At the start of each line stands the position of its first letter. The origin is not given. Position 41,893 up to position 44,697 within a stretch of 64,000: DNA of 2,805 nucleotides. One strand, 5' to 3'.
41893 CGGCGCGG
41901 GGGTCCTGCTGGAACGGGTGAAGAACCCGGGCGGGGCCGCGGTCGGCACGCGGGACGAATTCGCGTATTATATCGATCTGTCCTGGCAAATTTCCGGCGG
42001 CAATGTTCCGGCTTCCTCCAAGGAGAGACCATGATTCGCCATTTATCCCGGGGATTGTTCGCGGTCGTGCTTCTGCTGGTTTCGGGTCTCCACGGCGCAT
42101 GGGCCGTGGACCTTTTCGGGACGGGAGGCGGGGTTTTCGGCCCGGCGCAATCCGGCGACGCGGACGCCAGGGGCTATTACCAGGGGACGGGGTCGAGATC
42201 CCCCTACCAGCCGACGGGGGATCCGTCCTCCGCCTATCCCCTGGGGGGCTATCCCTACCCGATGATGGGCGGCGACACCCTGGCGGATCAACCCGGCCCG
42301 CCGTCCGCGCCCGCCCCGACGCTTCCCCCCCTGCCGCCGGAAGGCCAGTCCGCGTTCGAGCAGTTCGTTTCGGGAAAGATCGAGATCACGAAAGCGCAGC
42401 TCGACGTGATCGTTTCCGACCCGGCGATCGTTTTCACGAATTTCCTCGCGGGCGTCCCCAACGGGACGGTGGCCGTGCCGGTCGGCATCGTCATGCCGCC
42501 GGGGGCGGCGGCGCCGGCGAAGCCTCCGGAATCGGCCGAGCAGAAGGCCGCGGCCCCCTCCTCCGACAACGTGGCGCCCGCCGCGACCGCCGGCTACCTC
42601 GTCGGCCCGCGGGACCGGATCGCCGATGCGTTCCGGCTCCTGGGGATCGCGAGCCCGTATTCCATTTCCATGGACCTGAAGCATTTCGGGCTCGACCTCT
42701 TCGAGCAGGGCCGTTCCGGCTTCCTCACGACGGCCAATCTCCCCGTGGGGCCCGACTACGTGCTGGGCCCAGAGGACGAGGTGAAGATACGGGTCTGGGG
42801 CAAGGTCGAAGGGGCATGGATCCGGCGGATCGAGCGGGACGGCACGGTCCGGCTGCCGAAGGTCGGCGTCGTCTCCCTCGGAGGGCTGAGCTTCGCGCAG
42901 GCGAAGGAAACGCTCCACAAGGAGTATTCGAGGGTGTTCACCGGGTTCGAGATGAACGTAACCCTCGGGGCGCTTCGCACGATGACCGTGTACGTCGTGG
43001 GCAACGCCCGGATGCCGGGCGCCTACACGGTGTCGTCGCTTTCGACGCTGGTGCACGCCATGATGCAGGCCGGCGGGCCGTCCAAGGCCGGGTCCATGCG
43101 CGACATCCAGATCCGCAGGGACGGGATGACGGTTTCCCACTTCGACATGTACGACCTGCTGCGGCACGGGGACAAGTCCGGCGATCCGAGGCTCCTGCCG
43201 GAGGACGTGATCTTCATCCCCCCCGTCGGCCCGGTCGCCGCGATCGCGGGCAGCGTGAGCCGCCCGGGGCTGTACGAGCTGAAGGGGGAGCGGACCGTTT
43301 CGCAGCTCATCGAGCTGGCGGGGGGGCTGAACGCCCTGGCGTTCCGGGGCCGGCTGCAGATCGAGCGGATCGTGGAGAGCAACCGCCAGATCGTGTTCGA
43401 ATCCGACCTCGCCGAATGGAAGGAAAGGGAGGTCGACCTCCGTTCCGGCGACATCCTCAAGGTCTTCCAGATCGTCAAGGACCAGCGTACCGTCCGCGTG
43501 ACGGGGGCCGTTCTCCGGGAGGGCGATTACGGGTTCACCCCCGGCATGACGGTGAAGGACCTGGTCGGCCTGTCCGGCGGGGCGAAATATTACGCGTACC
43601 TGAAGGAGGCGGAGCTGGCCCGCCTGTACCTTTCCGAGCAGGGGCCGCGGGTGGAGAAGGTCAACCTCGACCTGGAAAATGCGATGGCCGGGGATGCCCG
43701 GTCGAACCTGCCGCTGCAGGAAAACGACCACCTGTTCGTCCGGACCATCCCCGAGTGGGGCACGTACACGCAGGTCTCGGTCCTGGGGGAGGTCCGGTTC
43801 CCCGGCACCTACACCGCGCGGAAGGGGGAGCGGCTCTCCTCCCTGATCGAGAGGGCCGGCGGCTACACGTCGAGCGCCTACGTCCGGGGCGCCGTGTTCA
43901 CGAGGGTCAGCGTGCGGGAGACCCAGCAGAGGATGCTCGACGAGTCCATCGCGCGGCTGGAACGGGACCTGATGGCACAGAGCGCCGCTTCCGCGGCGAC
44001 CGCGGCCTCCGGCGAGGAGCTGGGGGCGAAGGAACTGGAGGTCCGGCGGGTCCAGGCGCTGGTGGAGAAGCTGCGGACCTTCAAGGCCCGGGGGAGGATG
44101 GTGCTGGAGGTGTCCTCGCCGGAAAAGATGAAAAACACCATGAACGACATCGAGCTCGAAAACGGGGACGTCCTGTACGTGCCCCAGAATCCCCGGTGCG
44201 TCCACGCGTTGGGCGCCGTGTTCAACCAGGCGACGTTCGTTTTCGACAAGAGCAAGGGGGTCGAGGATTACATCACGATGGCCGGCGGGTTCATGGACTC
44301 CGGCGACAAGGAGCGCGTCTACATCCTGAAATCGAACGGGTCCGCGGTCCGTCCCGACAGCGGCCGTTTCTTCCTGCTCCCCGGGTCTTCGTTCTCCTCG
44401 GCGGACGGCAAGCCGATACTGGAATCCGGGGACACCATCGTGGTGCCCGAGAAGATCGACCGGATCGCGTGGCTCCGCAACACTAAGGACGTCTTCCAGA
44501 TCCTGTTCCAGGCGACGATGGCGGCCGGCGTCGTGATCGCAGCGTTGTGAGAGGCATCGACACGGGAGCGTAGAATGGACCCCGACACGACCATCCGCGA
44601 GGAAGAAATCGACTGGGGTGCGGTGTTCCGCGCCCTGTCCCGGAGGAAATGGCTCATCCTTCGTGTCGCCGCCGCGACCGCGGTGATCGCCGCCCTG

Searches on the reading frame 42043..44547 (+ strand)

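Call 30: search_protein_families(library=pfam, proteins=[window:42043-44547:+], max_evalue=0.001)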
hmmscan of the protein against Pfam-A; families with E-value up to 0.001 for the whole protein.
window:42043-44547:+ (835 aa): 3 families
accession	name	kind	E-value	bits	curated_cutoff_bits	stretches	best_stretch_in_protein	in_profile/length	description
PF10531.15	SLBB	-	7.1e-40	135.1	27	4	399-449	2-51/55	SLBB domain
PF22461.2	SLBB_2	-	1.9e-24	86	27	1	316-392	3-79/79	SLBB domain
PF02563.21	Poly_export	-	4.3e-16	59.3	28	1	235-308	3-76/77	Polysaccharide biosynthesis/export protein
